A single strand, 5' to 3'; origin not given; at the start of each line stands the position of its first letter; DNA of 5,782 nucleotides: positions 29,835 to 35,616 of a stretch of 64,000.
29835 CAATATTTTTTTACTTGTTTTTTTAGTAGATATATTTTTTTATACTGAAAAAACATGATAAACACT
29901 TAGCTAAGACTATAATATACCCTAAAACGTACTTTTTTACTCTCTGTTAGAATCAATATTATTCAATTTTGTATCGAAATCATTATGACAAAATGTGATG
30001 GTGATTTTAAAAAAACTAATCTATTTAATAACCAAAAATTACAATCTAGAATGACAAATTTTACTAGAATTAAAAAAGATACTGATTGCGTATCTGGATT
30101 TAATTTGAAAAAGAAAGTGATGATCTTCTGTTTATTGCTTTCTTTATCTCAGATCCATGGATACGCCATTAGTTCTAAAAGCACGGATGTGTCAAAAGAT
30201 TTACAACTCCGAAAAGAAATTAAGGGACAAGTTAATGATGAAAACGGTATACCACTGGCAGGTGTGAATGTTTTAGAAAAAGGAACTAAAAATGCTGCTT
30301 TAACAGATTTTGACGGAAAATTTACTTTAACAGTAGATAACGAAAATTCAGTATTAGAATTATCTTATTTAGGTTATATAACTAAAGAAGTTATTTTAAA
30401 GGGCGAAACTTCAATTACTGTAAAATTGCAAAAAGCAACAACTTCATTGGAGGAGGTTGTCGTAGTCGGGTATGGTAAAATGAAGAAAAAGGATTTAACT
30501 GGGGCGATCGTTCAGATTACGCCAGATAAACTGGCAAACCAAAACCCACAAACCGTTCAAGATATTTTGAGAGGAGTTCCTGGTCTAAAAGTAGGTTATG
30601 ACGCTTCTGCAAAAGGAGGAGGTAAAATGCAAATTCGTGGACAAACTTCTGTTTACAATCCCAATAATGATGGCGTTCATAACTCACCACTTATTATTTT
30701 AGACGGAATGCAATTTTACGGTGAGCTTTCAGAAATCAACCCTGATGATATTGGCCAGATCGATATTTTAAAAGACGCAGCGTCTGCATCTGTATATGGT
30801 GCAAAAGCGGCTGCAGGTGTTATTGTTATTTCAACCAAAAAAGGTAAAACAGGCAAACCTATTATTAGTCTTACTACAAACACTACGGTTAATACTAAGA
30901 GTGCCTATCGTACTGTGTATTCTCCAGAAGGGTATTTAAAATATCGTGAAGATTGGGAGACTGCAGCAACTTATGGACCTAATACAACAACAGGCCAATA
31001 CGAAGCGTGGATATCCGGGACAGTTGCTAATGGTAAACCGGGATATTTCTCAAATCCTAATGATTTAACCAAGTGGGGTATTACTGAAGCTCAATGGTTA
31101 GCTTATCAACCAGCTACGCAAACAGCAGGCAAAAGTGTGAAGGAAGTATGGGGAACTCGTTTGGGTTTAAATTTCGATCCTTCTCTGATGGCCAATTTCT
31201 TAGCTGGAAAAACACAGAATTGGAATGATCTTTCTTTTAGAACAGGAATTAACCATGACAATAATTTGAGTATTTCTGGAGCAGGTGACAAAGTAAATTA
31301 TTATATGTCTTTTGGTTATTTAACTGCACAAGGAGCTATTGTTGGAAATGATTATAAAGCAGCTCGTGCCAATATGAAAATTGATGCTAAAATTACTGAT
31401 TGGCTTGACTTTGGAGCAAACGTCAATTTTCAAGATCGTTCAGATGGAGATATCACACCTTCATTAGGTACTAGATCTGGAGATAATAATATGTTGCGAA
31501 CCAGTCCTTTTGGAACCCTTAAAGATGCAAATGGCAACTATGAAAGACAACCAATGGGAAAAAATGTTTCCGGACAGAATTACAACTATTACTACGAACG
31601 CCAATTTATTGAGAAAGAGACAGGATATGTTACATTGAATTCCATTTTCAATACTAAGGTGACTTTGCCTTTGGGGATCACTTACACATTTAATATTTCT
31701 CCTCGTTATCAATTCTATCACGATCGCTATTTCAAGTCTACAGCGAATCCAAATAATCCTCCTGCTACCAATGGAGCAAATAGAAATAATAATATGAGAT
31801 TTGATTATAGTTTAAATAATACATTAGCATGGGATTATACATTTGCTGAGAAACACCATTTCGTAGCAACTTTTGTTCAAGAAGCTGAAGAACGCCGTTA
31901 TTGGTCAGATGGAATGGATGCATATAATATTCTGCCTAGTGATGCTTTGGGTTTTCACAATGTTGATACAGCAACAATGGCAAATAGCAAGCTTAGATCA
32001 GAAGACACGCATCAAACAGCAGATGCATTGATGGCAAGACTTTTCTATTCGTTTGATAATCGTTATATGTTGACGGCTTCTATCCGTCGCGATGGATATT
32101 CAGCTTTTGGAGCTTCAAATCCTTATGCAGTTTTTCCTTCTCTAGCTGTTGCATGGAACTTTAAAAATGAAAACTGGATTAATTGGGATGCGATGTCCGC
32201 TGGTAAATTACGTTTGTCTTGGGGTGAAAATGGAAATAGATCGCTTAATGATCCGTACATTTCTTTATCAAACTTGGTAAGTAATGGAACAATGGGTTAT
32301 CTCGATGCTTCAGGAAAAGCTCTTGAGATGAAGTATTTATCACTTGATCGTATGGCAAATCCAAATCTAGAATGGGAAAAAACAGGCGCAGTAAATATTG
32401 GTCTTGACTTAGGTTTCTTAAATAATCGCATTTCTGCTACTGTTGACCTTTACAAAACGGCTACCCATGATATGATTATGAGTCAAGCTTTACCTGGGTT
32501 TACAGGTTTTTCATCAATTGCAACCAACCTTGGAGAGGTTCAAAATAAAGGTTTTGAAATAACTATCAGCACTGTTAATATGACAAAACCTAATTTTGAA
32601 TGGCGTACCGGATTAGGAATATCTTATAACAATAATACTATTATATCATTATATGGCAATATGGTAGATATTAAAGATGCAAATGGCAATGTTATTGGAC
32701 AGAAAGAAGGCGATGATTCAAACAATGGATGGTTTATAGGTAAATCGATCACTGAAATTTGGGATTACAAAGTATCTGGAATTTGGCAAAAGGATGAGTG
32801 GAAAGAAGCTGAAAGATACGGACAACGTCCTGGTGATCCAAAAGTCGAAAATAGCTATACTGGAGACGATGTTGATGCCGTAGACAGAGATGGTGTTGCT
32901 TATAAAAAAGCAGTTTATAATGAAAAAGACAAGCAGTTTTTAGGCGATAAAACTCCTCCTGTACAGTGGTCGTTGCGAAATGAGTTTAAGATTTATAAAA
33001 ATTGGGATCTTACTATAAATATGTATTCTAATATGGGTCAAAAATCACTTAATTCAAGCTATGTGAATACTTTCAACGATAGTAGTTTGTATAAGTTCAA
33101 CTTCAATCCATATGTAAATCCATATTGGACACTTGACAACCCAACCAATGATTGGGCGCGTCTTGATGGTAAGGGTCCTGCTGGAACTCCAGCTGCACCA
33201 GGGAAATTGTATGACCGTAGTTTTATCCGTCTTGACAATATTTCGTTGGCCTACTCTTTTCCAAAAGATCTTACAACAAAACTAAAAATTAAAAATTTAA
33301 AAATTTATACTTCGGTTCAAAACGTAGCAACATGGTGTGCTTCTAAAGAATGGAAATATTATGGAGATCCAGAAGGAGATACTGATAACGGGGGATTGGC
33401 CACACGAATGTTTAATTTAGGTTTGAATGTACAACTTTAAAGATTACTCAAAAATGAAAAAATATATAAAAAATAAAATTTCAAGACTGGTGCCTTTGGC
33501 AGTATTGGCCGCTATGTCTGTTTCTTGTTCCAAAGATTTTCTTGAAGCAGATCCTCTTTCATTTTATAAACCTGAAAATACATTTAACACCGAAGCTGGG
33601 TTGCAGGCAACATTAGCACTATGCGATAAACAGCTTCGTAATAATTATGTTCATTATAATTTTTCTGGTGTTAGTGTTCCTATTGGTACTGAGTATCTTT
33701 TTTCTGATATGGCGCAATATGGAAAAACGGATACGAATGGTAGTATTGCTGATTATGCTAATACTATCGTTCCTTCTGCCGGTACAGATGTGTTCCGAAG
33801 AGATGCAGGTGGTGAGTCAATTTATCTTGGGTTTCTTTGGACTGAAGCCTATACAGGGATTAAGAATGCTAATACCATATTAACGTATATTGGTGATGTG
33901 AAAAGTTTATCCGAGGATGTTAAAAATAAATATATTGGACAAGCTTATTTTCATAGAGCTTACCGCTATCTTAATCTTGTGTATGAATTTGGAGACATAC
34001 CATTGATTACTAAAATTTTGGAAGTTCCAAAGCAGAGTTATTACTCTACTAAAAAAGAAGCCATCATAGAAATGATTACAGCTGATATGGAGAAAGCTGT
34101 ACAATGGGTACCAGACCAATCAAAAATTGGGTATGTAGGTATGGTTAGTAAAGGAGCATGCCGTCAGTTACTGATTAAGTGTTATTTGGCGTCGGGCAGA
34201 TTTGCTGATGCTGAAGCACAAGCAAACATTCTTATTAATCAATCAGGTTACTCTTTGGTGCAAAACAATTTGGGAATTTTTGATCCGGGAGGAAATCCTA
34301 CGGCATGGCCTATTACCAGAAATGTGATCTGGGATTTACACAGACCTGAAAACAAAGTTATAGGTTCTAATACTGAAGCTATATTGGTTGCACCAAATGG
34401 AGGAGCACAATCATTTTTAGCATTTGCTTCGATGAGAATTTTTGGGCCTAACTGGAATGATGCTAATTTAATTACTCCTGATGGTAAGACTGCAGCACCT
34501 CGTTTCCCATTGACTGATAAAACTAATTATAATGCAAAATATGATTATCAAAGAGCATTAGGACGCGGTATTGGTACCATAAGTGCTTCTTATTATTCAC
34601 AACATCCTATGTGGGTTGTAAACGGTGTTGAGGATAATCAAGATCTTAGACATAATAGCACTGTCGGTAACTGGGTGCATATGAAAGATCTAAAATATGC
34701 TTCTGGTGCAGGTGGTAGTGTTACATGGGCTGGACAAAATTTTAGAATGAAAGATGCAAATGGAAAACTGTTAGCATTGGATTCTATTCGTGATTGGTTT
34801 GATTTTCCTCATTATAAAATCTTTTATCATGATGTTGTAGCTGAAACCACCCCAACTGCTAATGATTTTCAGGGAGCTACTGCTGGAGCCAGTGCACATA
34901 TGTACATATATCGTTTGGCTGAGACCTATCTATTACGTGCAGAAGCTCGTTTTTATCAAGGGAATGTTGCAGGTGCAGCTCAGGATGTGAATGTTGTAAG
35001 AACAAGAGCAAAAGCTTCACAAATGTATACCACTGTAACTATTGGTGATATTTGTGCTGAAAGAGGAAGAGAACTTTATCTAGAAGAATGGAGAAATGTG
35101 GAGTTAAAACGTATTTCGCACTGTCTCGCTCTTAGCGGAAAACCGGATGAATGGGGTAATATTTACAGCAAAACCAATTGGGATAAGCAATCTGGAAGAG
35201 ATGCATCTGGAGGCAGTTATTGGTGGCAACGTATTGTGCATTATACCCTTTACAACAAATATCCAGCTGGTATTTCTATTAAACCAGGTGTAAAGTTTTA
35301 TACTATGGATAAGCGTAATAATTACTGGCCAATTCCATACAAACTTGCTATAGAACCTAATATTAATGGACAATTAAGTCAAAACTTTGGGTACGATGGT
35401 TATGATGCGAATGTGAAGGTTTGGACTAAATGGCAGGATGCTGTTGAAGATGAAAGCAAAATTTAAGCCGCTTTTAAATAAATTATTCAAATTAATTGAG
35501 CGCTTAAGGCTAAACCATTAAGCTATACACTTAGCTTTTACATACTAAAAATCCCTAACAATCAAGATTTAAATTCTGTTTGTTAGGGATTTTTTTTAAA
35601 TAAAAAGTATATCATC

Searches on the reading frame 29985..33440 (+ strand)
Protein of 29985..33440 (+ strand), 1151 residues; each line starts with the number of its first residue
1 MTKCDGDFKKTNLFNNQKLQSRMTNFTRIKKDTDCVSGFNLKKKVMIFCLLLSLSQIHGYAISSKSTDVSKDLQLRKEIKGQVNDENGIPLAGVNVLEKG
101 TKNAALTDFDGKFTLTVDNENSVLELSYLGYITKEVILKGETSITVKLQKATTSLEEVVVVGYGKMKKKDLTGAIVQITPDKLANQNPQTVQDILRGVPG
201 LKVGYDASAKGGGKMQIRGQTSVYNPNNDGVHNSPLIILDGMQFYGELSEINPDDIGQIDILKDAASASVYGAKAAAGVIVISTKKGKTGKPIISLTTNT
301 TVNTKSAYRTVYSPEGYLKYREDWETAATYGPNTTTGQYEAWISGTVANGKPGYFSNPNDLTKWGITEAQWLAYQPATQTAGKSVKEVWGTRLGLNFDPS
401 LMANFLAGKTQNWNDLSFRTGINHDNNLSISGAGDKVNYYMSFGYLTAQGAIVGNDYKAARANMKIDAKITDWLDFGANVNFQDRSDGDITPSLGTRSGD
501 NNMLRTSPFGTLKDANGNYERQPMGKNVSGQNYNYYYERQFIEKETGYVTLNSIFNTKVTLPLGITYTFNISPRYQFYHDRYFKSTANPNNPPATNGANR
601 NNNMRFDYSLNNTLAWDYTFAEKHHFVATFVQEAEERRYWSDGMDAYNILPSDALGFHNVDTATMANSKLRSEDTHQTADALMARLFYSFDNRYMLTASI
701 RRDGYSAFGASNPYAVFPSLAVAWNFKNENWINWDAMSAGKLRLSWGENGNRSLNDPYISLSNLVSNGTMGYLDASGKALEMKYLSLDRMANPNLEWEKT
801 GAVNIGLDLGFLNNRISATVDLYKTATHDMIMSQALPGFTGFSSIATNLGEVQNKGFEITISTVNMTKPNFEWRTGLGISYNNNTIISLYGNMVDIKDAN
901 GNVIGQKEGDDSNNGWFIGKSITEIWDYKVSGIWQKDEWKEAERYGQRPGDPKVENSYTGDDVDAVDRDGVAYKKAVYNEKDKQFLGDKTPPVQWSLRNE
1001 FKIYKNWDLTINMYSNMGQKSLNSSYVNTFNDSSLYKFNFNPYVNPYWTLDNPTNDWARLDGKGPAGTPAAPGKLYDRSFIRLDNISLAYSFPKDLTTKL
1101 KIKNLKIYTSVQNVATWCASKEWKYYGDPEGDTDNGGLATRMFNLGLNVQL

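Call 39: search_protein_families(library=pfam, proteins=[window:29985-33440:+], max_evalue=0.01)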
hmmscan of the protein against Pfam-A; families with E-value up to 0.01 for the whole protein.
window:29985-33440:+ (1151 aa): 4 families
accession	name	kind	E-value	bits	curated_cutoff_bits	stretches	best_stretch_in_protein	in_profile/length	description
PF07715.20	Plug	-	1.3e-18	67.9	23.9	1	167-279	1-107/107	TonB-dependent Receptor Plug Domain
PF13715.12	CarbopepD_reg_2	-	1.5e-15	57.4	32.2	1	79-160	1-88/88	CarboxypepD_reg-like domain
PF13620.12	CarboxypepD_reg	-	5.5e-08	33.5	32.3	1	79-149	2-72/82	Carboxypeptidase regulatory-like domain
PF15976.11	CooC_C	-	0.00099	19.5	29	1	80-130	20-68/93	CS1-pili formation C-terminal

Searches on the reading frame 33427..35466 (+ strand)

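Call 39: search_protein_families(library=pfam, proteins=[window:33427-35466:+], max_evalue=0.01)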
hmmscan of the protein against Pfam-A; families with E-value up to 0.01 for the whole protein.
window:33427-35466:+ (679 aa): 3 families
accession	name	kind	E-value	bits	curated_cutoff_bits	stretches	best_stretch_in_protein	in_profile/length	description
PF07980.17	SusD_RagB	-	4.1e-29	102.6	23.1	1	371-656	50-297/297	SusD family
PF14322.12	SusD-like_3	-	7.2e-19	69.2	27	1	132-254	72-191/191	Starch-binding associating with outer membrane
PF12771.13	SusD-like_2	-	5.9e-06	25.8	27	1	136-235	59-156/415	Starch-binding associating with outer membrane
